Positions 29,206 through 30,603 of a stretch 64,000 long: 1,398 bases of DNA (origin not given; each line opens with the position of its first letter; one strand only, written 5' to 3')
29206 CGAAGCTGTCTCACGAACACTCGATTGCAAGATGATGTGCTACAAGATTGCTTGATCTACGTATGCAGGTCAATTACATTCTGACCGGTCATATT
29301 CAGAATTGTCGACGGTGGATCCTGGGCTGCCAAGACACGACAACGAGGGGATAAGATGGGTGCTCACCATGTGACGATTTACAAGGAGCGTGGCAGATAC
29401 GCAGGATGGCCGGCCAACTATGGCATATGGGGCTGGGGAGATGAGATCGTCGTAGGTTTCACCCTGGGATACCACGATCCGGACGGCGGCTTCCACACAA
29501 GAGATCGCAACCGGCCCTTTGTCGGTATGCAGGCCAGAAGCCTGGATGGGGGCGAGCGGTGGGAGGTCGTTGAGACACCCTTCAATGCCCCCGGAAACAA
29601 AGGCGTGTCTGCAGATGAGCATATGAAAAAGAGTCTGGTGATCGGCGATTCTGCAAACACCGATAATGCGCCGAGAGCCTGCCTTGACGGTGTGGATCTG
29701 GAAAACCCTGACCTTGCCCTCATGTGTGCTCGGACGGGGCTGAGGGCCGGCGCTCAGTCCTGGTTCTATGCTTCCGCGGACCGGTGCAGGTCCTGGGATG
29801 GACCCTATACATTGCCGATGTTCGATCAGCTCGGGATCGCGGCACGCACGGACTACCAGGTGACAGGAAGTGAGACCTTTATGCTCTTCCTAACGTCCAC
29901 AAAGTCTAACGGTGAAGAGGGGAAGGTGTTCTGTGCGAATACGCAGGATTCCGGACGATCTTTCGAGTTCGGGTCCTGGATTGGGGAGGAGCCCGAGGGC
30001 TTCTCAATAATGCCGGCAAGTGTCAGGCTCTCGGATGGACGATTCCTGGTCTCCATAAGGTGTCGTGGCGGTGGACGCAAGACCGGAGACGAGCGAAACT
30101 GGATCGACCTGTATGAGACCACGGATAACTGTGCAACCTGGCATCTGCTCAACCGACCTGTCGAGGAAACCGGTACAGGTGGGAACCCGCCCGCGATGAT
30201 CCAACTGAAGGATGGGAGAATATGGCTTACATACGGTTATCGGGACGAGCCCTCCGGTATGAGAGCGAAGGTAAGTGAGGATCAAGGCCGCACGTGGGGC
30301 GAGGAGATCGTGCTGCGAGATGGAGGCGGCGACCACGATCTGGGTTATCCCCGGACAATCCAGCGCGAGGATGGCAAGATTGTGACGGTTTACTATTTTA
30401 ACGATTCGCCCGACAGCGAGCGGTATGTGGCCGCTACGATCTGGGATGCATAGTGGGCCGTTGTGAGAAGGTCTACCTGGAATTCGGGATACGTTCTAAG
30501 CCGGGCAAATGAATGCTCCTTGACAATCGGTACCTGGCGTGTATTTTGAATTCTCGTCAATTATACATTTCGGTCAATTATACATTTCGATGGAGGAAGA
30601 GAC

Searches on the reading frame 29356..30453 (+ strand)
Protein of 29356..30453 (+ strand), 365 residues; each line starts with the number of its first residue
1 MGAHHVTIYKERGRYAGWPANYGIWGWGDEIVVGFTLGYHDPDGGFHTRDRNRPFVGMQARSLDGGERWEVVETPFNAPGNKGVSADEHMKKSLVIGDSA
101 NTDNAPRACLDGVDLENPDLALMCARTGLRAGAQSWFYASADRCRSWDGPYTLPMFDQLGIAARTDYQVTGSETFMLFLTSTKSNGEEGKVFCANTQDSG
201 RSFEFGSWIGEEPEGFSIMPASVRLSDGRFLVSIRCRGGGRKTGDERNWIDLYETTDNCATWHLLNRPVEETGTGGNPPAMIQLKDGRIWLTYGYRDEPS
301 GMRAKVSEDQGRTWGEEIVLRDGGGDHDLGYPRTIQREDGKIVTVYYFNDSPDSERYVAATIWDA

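Call 33: search_protein_families(library=pfam, proteins=[window:29356-30453:+], max_evalue=0.00001)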
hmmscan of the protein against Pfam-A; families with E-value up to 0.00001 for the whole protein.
window:29356-30453:+ (365 aa): 1 family
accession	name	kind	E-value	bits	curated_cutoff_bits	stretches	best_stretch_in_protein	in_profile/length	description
PF13088.12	BNR_2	-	1.4e-12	48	31.4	1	133-342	80-275/277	BNR repeat-like domain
